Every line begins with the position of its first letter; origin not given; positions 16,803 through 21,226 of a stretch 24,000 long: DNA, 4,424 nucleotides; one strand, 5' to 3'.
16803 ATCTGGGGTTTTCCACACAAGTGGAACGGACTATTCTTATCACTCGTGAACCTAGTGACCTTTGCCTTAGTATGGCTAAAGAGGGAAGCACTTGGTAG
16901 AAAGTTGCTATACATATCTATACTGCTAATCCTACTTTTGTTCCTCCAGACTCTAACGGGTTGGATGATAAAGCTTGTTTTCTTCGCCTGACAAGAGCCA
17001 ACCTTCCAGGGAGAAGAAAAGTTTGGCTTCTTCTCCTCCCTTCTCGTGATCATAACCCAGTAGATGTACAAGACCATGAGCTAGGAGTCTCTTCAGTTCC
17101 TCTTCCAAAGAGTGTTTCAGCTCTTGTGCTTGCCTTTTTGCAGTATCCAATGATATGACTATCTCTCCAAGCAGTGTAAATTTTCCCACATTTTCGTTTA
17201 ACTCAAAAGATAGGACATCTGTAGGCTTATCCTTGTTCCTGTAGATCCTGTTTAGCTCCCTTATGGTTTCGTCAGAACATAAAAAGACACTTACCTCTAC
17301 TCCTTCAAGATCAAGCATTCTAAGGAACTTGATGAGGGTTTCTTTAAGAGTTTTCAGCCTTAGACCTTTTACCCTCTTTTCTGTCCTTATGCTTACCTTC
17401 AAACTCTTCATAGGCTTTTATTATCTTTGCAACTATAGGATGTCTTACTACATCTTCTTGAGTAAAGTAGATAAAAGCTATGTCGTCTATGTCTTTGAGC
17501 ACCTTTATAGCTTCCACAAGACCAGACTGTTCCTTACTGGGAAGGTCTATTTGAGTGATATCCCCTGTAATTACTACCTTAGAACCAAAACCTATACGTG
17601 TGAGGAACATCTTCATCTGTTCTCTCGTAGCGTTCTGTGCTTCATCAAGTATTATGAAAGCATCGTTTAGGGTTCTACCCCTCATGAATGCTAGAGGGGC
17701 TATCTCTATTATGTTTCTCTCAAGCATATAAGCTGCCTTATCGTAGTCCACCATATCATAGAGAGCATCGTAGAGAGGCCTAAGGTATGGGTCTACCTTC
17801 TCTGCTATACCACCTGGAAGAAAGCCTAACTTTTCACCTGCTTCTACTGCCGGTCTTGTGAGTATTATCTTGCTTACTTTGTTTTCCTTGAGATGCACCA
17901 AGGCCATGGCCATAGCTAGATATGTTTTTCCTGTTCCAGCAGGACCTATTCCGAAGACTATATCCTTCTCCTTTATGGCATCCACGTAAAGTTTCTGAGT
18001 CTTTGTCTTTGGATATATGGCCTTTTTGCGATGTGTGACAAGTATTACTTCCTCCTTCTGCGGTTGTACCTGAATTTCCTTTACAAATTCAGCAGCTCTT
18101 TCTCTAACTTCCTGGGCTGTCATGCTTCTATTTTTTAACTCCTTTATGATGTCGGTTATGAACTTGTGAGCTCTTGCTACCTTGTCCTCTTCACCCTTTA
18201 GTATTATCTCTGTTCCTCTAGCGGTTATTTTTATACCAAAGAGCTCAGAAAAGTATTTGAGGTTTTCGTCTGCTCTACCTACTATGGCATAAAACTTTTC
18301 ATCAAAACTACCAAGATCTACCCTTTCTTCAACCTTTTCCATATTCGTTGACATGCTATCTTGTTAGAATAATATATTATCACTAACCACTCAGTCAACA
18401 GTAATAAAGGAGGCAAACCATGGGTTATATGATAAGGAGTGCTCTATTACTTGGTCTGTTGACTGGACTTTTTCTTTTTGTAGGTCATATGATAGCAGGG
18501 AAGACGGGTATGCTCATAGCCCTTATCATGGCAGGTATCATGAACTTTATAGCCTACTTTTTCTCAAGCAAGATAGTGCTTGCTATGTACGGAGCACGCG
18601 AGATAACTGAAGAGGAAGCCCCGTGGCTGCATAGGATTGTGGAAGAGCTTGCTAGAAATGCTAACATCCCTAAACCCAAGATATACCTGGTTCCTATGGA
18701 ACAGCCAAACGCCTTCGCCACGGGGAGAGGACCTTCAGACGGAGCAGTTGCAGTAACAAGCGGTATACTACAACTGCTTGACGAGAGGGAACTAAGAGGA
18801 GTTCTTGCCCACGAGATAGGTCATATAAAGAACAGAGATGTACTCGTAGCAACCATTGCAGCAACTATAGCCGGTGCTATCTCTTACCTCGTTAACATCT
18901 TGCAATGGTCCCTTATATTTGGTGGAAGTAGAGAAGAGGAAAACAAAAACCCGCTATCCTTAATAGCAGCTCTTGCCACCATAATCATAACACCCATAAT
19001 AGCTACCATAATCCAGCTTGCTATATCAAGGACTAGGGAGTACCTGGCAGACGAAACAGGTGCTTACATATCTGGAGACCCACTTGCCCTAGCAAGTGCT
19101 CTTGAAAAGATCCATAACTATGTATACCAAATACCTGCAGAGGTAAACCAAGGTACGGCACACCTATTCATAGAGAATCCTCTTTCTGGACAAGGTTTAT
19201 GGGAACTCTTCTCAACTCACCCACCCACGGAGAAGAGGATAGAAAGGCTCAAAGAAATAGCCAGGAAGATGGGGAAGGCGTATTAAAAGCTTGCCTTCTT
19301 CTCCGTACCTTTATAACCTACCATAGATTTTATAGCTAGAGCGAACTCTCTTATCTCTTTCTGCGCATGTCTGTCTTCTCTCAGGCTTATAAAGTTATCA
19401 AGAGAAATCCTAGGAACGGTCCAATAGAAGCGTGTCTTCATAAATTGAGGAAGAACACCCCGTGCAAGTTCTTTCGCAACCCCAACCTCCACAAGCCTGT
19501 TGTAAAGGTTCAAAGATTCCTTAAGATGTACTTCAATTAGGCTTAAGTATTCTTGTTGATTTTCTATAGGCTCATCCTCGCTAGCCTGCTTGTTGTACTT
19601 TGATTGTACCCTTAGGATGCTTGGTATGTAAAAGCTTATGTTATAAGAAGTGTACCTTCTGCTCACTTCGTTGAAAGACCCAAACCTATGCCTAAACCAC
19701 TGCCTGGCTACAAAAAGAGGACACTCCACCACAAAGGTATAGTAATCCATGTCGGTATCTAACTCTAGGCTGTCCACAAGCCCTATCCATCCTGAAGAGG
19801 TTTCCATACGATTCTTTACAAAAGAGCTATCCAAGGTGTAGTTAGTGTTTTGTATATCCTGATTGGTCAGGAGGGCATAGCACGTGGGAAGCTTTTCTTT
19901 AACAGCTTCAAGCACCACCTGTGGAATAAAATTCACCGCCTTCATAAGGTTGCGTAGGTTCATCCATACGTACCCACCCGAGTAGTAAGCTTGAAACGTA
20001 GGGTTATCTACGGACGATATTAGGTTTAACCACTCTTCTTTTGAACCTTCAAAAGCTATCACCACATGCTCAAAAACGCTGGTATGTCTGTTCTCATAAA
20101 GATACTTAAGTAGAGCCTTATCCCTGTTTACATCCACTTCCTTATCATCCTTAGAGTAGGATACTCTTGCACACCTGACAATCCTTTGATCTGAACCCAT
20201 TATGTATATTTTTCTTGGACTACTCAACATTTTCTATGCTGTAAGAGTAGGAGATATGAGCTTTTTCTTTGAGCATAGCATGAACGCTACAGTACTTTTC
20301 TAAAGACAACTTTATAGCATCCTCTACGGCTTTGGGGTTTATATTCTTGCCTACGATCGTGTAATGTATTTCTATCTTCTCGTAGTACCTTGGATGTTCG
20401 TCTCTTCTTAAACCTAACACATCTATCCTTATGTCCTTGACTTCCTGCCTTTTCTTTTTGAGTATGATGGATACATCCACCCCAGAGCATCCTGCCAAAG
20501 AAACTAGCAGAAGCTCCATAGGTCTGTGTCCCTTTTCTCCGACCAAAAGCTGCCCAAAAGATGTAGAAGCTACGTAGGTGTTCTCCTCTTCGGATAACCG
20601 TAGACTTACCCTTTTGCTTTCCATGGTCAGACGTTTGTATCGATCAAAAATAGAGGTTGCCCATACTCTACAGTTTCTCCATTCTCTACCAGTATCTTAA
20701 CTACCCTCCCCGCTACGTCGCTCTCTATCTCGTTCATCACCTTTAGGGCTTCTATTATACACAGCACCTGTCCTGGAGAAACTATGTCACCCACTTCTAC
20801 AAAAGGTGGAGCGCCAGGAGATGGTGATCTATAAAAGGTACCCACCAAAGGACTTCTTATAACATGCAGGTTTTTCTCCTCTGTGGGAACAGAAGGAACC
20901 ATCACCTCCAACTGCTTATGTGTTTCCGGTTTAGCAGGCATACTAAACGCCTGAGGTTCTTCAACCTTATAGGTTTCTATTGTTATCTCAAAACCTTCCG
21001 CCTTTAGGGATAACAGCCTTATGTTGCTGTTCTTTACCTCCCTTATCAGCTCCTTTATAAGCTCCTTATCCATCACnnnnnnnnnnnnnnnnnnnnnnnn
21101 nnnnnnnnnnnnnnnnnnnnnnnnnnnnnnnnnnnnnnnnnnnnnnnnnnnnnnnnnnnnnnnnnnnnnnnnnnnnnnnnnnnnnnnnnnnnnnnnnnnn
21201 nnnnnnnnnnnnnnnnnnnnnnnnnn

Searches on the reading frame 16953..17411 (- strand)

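Call 16: search_protein_families(library=ncbifam, proteins=[window:16953-17411:-])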
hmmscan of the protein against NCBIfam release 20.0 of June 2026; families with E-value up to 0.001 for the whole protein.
window:16953-17411:- (152 aa): 2 families
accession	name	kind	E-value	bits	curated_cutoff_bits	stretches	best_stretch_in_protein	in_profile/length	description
TIGR00043.2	TIGR00043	equivalog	4.3e-37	127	45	1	20-140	12-139/146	rRNA maturation RNase YbeY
NF010570.0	PRK13963.1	equivalog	3e-17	62.8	274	1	38-136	150-247/261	rRNA maturation RNase YbeY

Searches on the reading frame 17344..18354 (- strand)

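Call 16: search_protein_families(library=ncbifam, proteins=[window:17344-18354:-])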
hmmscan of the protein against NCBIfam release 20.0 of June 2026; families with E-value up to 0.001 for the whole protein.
window:17344-18354:- (336 aa): 4 families
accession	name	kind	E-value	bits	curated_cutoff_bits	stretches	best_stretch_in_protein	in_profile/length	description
NF007827.1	PRK10536.1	equivalog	5.1e-65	219.4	380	1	88-315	22-253/253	phosphate starvation-inducible protein PhoH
NF053827.1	RNA5-3helPhoH2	equivalog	6.8e-33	114.3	680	1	115-313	220-421/427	RNA 5'-3' helicase PhoH2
NF038214.1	IS21_help_AAA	equivalog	7.7e-05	22.5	200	1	65-157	26-117/232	IS21-like element helper ATPase IstB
NF006505.0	PRK08939.1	equivalog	0.00013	21.3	228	0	50-188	73-213/306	primosomal protein DnaI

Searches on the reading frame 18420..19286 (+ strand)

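Call 16: search_protein_families(library=ncbifam, proteins=[window:18420-19286:+])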
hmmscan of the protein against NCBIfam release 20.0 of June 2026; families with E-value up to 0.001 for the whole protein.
window:18420-19286:+ (288 aa): 10 families
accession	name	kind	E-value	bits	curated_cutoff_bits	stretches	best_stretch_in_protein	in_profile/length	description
NF002826.0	PRK03001.1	equivalog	1.2e-109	365.9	369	1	4-284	4-282/285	zinc metalloprotease HtpX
NF002363.0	PRK01345.1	equivalog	1.5e-108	362.6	422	1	4-286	3-284/318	zinc metalloprotease HtpX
NF002839.0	PRK03072.1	equivalog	5.3e-96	321.1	412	1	5-285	10-289/291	zinc metalloprotease HtpX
NF003425.0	PRK04897.1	equivalog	6.4e-85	284.9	355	1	13-279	25-297/298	zinc metalloprotease HtpX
NF002669.0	PRK02391.1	equivalog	1.2e-77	261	341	1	4-286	12-297/298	zinc metalloprotease HtpX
NF002775.0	PRK02870.1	equivalog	5.1e-45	154.2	285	1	18-278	61-334/338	zinc metalloprotease HtpX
NF003965.0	PRK05457.1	equivalog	1e-40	139.9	245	1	23-279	40-283/285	protease HtpX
NF002322.0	PRK01265.1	equivalog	6.7e-36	124.4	275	1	11-236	24-252/325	zinc metalloprotease HtpX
NF052399.1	M48_lipo_LoiP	exception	1.1e-07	31.5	365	1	70-138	71-135/247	metalloprotease LoiP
NF052400.1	M48_BAM_BepA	equivalog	0.00013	20.9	570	1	87-141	92-143/483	beta-barrel assembly-enhancing protease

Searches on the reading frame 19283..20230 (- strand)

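Call 16: search_protein_families(library=ncbifam, proteins=[window:19283-20230:-])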
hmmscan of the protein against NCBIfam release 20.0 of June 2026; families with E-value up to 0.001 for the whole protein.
window:19283-20230:- (315 aa): 1 family
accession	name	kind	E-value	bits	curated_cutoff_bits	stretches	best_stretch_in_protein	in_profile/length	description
TIGR02170.1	thyX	equivalog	1.8e-44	151.8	87.9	2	163-304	59-200/211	FAD-dependent thymidylate synthase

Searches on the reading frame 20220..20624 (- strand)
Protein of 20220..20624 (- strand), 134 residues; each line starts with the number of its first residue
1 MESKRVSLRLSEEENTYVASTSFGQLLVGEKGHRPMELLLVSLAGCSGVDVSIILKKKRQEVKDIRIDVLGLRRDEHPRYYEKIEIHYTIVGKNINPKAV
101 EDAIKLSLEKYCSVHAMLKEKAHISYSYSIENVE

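Call 16: search_protein_families(library=ncbifam, proteins=[window:20220-20624:-])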
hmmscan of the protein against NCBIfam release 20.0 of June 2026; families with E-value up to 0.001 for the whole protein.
window:20220-20624:- (134 aa): 1 family
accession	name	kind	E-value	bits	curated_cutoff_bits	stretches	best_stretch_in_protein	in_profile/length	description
NF008009.0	PRK10738.1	equivalog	4.5e-29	101.1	138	1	28-132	29-133/134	OsmC family protein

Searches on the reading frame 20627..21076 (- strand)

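Call 16: search_protein_families(library=ncbifam, proteins=[window:20627-21076:-])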
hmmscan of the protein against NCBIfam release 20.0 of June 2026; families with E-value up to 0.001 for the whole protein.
window:20627-21076:- (149 aa): 21 families
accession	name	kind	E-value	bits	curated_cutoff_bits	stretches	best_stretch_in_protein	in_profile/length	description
TIGR00531.1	BCCP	equivalog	2.7e-46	157.9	115.2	1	3-146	2-155/156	acetyl-CoA carboxylase biotin carboxyl carrier protein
NF005457.0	PRK07051.1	equivalog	2.6e-26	91.6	87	1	71-146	4-79/80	acetyl-CoA carboxylase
NF006761.0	PRK09282.1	domain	3.3e-20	72.1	402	1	21-146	468-590/591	pyruvate carboxylase subunit B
NF004173.0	PRK05641.1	equivalog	9.2e-12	45.8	199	1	26-143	40-150/153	putative acetyl-CoA carboxylase biotin carboxyl carrier protein subunit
NF005117.0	PRK06549.1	equivalog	7.8e-11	42.7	159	1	40-145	32-129/130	acetyl-CoA carboxylase biotin carboxyl carrier protein subunit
TIGR02712.1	urea_carbox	equivalog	1.1e-09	36.6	1303.85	1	41-145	1103-1200/1201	urea carboxylase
NF010643.0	PRK14040.1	subfamily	1.4e-09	37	892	1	50-145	506-594/595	oxaloacetate decarboxylase subunit alpha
TIGR01108.1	oadA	equivalog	1.1e-08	34.1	756.5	1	6-141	459-581/582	sodium-extruding oxaloacetate decarboxylase subunit alpha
NF006079.0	PRK08225.1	equivalog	8.5e-07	28.9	95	1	93-144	17-68/70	acetyl-CoA carboxylase biotin carboxyl carrier protein subunit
NF008814.0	PRK11854.1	equivalog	1.6e-06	26.9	722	1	93-145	22-74/637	pyruvate dehydrogenase complex dihydrolipoyllysine-residue acetyltransferase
NF004309.0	PRK05704.1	equivalog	1.8e-06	27.6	449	1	93-147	24-78/408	2-oxoglutarate dehydrogenase complex dihydrolipoyllysine-residue succinyltransferase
NF011457.0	PRK14875.1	equivalog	2.7e-06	26.6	307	1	93-146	25-78/372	acetoin dehydrogenase dihydrolipoyllysine-residue acetyltransferase subunit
NF009554.0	PRK12999.1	equivalog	3.6e-06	25.1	965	1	90-143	1090-1143/1147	pyruvate carboxylase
TIGR01347.1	sucB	equivalog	4.5e-06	26.1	378.65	1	94-146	23-75/404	dihydrolipoyllysine-residue succinyltransferase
TIGR01730.1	RND_mfp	subfamily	1.3e-05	24.4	94.9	1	116-148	28-60/322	efflux RND transporter periplasmic adaptor subunit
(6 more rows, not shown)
